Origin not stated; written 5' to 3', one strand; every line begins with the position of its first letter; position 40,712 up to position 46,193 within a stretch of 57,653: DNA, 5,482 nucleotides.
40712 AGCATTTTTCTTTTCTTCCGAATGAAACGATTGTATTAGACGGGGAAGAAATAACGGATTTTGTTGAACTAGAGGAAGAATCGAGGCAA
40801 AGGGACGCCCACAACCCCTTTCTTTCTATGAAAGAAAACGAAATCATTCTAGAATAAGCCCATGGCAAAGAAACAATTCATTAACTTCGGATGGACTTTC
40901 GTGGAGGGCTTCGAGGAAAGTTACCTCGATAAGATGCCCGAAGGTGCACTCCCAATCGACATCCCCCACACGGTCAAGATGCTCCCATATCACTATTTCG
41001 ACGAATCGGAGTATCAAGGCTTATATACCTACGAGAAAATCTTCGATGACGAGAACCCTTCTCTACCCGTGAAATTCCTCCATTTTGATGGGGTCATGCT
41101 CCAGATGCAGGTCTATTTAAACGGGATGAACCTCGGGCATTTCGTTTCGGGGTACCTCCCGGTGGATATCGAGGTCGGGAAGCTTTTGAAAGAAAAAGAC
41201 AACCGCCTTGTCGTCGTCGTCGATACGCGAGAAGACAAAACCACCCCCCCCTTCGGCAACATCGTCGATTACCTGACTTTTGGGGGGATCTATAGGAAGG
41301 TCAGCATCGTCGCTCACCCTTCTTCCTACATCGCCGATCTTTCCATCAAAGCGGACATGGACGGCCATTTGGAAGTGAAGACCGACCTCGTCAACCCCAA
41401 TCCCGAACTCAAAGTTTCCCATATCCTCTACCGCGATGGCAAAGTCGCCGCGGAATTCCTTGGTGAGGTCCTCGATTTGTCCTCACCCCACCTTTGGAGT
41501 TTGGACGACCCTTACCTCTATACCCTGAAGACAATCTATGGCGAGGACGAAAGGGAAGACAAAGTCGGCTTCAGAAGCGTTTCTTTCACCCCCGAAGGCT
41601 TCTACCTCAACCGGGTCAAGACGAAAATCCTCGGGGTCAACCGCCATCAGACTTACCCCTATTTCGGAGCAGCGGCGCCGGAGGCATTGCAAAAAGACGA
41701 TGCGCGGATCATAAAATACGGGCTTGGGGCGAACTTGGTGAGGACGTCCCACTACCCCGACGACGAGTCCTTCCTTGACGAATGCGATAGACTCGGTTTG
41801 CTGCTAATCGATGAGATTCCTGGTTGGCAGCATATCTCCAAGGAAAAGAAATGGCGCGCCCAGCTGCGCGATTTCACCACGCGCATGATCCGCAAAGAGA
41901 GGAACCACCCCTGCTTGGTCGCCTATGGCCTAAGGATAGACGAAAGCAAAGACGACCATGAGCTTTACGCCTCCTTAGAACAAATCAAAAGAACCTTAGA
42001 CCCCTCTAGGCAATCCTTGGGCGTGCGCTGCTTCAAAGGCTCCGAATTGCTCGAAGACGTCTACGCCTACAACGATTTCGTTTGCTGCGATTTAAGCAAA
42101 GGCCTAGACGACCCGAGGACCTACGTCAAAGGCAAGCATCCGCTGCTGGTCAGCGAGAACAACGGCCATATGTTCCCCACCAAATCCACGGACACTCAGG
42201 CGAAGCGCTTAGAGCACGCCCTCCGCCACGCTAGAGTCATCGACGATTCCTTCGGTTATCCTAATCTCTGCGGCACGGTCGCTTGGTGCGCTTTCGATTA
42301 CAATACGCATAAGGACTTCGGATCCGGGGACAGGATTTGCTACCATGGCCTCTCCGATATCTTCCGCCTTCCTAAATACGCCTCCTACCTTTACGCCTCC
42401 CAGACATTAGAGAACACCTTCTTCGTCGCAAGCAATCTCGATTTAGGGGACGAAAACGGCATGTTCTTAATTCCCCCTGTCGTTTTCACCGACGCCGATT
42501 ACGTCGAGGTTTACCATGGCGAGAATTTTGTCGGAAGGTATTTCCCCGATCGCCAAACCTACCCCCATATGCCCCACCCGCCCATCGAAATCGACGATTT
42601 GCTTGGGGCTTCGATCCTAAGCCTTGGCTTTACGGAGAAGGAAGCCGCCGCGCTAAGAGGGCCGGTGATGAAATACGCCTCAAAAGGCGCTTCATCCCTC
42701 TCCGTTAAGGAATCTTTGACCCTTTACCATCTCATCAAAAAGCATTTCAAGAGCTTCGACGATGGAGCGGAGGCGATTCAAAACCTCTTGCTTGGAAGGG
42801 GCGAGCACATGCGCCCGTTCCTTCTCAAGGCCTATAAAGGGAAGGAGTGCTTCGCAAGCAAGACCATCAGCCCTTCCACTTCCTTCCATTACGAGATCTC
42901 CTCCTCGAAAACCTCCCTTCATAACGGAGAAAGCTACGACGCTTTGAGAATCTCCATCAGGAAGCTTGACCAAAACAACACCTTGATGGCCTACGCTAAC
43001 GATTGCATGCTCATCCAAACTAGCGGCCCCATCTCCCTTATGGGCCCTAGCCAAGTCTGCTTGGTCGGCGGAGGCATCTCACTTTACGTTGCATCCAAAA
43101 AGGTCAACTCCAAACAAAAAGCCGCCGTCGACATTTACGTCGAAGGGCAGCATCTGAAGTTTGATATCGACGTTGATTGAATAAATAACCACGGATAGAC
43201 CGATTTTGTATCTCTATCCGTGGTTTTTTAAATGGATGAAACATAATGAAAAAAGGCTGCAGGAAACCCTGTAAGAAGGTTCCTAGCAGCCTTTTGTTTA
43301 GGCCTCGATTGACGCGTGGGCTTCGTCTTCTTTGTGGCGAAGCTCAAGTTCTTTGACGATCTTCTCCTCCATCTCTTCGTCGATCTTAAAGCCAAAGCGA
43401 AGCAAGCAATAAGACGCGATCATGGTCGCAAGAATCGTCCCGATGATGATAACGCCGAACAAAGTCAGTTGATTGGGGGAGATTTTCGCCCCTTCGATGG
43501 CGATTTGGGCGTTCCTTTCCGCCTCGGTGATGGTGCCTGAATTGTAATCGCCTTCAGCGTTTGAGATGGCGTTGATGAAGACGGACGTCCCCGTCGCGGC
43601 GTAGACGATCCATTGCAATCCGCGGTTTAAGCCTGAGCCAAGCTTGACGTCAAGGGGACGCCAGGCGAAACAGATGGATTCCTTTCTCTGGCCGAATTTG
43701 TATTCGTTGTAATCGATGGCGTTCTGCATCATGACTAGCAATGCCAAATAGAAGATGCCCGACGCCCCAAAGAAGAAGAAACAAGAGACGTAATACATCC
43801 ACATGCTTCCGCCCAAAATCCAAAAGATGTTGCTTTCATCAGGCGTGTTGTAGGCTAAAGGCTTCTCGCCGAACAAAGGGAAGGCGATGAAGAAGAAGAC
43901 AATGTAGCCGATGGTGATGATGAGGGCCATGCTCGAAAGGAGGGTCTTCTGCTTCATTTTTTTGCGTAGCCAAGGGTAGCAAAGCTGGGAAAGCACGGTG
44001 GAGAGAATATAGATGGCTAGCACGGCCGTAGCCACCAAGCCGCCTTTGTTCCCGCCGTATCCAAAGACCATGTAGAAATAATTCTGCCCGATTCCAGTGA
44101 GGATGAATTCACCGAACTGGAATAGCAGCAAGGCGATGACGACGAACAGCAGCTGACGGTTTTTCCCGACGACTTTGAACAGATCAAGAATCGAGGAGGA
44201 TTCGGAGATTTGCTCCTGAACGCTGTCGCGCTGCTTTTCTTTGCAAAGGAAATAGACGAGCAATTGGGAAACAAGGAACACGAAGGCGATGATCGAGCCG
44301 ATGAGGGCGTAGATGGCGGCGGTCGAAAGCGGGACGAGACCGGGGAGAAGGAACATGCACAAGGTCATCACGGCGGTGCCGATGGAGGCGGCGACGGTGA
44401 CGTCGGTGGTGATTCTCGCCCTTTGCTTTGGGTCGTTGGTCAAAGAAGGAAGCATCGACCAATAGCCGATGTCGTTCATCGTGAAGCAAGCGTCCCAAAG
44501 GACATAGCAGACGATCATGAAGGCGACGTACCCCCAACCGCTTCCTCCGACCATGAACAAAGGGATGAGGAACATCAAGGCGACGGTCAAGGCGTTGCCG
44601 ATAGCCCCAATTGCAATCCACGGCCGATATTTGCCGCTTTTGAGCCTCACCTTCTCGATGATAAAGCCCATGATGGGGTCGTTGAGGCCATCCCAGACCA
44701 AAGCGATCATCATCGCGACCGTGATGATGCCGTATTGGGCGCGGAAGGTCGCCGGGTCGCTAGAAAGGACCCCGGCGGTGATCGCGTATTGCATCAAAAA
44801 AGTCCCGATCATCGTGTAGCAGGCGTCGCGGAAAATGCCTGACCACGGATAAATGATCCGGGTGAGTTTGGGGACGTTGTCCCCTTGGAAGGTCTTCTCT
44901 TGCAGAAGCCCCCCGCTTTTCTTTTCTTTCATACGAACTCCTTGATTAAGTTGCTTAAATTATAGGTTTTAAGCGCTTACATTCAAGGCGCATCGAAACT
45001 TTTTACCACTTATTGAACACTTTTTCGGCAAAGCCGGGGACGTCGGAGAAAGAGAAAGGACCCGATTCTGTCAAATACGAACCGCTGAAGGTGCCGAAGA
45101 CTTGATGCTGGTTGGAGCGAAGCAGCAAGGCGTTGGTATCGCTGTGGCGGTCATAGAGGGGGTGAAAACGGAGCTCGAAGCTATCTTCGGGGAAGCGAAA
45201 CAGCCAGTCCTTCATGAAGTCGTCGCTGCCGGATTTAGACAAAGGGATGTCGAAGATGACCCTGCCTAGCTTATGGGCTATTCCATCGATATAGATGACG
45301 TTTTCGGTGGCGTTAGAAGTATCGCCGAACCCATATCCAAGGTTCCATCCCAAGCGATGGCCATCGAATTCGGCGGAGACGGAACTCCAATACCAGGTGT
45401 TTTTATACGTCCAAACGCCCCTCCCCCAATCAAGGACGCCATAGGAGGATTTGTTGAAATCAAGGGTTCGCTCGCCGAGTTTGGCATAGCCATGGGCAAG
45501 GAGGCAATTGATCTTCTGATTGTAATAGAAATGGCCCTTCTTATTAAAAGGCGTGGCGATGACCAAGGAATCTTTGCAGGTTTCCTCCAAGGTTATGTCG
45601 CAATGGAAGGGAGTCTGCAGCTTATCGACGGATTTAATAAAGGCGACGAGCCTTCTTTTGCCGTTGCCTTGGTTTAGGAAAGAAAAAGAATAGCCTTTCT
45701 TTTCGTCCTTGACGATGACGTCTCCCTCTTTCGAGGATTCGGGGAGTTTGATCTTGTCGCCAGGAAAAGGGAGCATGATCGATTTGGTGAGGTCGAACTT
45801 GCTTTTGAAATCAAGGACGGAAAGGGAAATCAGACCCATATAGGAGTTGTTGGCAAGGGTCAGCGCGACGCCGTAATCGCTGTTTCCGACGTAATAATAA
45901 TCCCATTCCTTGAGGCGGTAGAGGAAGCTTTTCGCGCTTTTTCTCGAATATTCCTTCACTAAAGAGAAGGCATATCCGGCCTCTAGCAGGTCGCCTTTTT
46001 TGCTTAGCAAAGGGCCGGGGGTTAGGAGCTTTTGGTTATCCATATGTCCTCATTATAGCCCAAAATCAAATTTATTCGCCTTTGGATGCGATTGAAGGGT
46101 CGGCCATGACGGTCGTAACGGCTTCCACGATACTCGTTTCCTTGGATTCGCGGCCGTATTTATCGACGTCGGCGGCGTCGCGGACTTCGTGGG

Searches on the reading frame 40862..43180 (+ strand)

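Call 59: search_protein_families(library=pfam, proteins=[window:40862-43180:+], max_evalue=0.0001)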
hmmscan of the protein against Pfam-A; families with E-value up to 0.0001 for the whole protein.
window:40862-43180:+ (772 aa): 3 families
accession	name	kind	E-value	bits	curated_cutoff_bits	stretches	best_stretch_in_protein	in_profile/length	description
PF02836.23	Glyco_hydro_2_C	-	4.2e-20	72.5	21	1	244-384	5-157/302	Glycosyl hydrolases family 2, TIM barrel domain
PF02837.24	Glyco_hydro_2_N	-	2.4e-08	34.5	28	1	71-153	84-169/169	Glycosyl hydrolases family 2, sugar binding domain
PF00703.27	Glyco_hydro_2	-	4.8e-07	31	23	1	169-238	35-109/109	Glycosyl hydrolases family 2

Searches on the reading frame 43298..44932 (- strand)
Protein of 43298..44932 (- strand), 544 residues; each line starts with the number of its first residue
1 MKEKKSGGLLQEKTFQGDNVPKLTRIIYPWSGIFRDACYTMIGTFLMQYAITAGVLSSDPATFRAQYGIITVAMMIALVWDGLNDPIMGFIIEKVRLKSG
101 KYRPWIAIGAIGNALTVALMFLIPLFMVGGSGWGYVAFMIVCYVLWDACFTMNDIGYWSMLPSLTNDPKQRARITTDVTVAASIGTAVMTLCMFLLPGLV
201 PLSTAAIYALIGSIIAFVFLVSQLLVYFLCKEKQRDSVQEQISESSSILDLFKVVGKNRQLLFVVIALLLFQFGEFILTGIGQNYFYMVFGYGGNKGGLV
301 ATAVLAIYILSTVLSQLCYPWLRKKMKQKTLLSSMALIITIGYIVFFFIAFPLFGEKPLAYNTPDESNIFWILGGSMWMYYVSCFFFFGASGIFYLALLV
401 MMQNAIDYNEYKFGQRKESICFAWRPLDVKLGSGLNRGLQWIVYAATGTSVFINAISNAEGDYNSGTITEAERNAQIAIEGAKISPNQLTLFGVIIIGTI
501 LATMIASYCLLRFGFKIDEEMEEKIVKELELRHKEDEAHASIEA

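Call 3: search_protein_families(library=pfam, proteins=[window:43298-44932:-], max_evalue=0.01)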
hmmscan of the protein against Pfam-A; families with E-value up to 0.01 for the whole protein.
window:43298-44932:- (544 aa): 2 families
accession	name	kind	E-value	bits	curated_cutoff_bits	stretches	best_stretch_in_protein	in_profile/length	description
PF13347.12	MFS_2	-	2.8e-47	161.7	27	1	70-517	35-425/427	MFS/sugar transport protein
PF07690.21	MFS_1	-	1.6e-09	37.6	33.4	1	45-405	13-322/347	Major Facilitator Superfamily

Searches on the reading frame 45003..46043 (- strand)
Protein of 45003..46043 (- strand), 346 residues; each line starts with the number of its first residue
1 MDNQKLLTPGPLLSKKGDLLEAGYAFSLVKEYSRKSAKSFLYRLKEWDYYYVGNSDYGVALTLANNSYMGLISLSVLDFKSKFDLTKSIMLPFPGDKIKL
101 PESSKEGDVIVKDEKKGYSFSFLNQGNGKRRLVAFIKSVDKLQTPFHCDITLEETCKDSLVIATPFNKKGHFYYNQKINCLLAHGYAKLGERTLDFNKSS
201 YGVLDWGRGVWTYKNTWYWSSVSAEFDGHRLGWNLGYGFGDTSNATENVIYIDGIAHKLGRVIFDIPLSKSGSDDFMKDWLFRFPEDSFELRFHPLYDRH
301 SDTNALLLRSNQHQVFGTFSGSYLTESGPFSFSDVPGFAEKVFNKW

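Call 3: search_protein_families(library=pfam, proteins=[window:45003-46043:-], max_evalue=0.01)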
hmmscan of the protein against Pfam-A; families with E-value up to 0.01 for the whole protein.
window:45003-46043:- (346 aa): 1 family
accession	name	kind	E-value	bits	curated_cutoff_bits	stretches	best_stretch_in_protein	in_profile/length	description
PF10974.15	DUF2804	-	5.4e-113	378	26.9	1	4-346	2-339/339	Domain of unknown function (DUF2804)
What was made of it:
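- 45003..46043 (-): DUF2804 gene, co-directional and 28 nt downstream of the hydrogenase gene. It may be a seventh member in this clade only. PF10974 at 378 bits (call 3).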

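Call 4: search_protein_families(library=ncbifam, proteins=[window:45003-46043:-], max_evalue=0.01)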
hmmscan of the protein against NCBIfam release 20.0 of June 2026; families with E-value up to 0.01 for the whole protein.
window:45003-46043:- (346 aa): 0 families
